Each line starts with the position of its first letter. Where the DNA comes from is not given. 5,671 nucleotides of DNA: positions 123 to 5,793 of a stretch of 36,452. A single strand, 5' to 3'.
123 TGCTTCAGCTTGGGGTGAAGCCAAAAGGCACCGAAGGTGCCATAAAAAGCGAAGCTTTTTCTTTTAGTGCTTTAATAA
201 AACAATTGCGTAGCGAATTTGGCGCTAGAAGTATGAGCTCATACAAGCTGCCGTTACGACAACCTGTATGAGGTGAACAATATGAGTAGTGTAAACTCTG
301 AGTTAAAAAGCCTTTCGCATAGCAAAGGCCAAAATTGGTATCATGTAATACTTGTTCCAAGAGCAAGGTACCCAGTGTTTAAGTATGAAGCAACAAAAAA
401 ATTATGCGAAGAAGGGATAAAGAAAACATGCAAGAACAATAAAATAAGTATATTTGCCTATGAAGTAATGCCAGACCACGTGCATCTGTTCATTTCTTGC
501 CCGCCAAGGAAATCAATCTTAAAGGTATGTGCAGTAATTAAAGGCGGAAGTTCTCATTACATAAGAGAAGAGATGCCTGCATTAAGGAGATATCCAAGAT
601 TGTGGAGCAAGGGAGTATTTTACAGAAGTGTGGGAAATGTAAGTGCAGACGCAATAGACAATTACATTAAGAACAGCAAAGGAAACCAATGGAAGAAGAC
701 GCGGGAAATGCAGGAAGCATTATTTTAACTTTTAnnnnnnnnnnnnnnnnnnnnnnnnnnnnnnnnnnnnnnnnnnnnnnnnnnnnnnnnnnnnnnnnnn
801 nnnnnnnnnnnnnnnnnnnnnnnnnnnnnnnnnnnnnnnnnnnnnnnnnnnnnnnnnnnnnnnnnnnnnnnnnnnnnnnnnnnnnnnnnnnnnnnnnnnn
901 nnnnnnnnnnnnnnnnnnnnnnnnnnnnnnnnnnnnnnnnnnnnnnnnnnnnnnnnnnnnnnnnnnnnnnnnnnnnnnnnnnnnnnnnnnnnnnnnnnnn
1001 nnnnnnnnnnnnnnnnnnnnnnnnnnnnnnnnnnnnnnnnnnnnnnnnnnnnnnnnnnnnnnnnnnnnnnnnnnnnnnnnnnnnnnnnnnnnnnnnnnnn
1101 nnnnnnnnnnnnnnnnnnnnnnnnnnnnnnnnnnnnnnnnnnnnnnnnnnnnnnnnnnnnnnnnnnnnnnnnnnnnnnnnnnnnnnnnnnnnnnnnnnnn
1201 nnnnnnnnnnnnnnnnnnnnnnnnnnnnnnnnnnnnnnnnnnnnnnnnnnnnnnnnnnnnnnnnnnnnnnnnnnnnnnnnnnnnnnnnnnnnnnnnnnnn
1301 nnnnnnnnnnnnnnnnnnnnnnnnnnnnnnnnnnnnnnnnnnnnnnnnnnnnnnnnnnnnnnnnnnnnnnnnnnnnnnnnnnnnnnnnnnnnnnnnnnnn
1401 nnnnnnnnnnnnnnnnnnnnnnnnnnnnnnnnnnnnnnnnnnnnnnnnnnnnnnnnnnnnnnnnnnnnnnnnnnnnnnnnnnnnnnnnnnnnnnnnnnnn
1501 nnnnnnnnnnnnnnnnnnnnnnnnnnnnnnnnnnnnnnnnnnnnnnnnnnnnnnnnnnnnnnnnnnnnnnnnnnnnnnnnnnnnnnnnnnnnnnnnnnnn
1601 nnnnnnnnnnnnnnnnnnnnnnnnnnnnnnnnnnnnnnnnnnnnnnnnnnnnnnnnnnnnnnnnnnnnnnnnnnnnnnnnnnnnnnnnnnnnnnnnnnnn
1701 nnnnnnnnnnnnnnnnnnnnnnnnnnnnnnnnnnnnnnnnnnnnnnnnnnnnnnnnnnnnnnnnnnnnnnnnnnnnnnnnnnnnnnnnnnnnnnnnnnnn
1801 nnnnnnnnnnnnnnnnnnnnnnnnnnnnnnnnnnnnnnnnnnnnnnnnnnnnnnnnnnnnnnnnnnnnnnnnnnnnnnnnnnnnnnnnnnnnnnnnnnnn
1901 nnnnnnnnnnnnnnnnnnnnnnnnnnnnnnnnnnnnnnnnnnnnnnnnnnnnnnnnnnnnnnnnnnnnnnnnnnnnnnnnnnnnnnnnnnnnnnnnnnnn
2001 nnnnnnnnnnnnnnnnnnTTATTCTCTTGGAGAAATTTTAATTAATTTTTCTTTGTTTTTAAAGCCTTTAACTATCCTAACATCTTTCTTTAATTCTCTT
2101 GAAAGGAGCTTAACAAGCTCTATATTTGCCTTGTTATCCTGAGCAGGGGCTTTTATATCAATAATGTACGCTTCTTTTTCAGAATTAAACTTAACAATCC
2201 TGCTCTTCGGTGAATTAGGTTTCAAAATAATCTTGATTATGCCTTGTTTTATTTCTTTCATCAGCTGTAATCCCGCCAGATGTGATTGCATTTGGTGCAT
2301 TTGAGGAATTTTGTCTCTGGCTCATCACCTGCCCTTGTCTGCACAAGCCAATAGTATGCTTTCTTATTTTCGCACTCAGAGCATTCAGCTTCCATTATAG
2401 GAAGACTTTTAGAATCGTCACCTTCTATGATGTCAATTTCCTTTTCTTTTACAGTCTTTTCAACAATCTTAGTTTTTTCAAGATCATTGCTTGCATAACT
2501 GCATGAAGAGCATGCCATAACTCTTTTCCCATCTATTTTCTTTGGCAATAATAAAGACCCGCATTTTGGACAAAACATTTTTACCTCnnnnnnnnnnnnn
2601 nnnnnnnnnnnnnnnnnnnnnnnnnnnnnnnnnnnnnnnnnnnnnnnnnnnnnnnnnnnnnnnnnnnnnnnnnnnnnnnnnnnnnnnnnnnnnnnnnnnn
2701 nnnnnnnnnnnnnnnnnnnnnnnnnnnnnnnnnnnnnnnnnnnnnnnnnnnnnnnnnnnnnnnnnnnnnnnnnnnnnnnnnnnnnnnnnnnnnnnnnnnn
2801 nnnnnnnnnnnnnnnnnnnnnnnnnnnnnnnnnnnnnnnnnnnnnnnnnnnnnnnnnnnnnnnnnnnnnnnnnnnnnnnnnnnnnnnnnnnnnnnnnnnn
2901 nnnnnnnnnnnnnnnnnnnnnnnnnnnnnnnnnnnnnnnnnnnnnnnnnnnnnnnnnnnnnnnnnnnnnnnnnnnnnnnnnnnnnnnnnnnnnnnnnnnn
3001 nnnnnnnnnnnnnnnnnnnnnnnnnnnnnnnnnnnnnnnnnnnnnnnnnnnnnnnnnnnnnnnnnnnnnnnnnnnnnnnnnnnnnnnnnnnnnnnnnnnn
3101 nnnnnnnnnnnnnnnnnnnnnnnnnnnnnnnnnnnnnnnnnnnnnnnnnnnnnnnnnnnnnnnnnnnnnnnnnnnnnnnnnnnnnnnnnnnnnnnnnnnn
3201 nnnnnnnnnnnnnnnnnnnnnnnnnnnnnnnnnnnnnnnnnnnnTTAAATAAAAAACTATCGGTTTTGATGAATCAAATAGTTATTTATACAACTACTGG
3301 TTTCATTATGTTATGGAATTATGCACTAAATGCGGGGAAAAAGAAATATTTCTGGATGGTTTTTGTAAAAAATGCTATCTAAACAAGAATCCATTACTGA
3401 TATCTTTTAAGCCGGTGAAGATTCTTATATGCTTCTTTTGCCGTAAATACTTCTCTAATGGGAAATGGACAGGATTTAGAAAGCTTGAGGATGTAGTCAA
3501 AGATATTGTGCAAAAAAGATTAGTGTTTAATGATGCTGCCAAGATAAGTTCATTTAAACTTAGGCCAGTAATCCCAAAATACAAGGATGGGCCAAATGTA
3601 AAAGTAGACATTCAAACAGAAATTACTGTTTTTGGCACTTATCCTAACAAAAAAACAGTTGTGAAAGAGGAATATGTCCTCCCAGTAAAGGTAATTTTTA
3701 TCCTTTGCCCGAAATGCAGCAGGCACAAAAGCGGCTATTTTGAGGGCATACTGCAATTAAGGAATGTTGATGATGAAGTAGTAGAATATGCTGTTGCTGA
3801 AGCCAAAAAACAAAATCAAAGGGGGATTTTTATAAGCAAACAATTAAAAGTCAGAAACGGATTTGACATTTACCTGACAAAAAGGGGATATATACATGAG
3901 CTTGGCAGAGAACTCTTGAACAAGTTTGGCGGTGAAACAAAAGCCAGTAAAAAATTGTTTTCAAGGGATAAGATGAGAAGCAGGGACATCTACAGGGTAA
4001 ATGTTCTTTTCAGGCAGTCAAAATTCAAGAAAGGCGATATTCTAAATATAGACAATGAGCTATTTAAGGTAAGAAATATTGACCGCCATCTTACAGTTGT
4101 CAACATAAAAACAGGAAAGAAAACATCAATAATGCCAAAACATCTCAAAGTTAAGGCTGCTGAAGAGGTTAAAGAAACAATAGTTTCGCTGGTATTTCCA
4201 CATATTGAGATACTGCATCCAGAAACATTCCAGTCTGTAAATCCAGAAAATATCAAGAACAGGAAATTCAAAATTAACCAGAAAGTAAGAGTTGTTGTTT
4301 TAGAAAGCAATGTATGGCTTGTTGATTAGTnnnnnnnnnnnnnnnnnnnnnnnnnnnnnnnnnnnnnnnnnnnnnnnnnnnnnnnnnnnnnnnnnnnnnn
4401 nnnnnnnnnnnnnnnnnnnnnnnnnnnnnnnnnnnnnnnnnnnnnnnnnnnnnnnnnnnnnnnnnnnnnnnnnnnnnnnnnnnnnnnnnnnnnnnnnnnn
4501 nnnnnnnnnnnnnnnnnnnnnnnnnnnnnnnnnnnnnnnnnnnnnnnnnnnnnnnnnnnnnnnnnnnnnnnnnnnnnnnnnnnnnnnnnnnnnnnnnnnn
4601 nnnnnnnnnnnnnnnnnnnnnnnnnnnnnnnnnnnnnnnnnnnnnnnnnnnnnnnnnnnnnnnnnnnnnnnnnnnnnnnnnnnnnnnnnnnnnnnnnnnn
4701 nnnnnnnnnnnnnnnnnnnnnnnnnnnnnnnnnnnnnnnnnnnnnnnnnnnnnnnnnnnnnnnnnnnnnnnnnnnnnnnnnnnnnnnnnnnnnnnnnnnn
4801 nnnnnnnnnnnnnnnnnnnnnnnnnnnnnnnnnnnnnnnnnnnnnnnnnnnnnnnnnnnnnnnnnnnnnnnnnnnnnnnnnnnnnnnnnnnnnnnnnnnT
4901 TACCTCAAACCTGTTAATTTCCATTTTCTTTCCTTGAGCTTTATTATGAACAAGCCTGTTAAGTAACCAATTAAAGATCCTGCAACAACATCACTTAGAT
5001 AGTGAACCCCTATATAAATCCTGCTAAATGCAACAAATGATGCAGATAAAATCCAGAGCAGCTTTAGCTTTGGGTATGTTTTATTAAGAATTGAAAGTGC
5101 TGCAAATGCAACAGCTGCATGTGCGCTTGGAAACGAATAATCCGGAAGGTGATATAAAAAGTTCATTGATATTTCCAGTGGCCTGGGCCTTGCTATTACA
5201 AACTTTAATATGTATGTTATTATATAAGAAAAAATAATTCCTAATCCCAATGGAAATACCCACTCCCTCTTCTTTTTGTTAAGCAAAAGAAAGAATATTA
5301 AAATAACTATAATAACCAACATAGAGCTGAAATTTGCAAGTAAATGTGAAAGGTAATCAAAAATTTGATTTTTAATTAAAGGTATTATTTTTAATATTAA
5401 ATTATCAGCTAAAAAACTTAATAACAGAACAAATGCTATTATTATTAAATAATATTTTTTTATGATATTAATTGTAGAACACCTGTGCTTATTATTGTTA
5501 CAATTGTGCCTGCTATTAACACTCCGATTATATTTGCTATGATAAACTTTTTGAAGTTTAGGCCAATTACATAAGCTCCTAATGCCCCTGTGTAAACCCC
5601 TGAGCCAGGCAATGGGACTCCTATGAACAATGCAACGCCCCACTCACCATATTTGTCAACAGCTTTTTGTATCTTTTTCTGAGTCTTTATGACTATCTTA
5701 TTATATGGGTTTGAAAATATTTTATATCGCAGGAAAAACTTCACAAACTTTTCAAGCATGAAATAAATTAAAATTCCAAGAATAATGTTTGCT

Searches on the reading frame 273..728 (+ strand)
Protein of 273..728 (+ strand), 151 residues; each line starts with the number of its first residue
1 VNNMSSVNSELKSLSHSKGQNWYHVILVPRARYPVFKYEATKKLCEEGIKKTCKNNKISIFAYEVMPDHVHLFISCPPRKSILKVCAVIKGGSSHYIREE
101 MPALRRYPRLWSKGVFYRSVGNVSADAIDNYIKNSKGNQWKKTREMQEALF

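Call 84: search_protein_families(library=pfam, proteins=[window:273-728:+], max_evalue=0.00001)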
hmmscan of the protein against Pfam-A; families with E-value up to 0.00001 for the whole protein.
window:273-728:+ (151 aa): 1 family
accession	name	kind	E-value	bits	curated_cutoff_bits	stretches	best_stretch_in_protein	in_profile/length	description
PF01797.21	Y1_Tnp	-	2.6e-30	105.5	23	1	21-134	5-120/121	Transposase IS200 like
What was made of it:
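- An IS200-like Y1 transposase lies about 20 kb away, at 273-728 (call 84).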

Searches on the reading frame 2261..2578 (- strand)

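Call 84: search_protein_families(library=pfam, proteins=[window:2261-2578:-], max_evalue=0.00001)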
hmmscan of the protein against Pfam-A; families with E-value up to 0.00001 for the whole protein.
window:2261-2578:- (105 aa): 2 families
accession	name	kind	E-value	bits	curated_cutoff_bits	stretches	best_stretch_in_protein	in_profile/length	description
PF01096.23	Zn_ribbon_TFIIS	-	3.6e-17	62.3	21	1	64-102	1-39/39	Transcription factor S-II (TFIIS)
PF02150.21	Zn_ribbon_RPB9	-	4.3e-09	36.5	25.2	1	2-28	3-29/36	RNA polymerases M/15 Kd subunit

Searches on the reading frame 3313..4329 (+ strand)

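Call 84: search_protein_families(library=pfam, proteins=[window:3313-4329:+], max_evalue=0.00001)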
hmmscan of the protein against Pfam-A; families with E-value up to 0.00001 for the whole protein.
window:3313-4329:+ (338 aa): 1 family
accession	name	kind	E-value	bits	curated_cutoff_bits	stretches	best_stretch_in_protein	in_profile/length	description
PF04981.18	NMD3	-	4.5e-37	128.3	24.9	1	4-232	1-240/243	NMD3 family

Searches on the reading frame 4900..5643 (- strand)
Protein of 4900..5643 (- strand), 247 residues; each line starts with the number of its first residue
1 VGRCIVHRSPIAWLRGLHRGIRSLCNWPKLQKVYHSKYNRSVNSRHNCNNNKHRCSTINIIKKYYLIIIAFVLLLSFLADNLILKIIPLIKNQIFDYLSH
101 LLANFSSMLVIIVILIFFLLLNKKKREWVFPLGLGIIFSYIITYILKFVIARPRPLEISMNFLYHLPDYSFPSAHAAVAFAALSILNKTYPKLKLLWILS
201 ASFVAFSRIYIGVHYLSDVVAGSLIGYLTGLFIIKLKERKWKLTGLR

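Call 84: search_protein_families(library=pfam, proteins=[window:4900-5643:-], max_evalue=0.00001)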
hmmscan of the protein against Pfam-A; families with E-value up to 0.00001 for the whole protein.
window:4900-5643:- (247 aa): 2 families
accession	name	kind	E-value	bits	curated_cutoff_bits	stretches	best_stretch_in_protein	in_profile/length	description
PF01569.27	PAP2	-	2.4e-22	79.5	27.2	1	129-240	2-128/130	PAP2 superfamily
PF14378.12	PAP2_3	-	3.3e-09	37.3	27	1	169-228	125-186/190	PAP2 superfamily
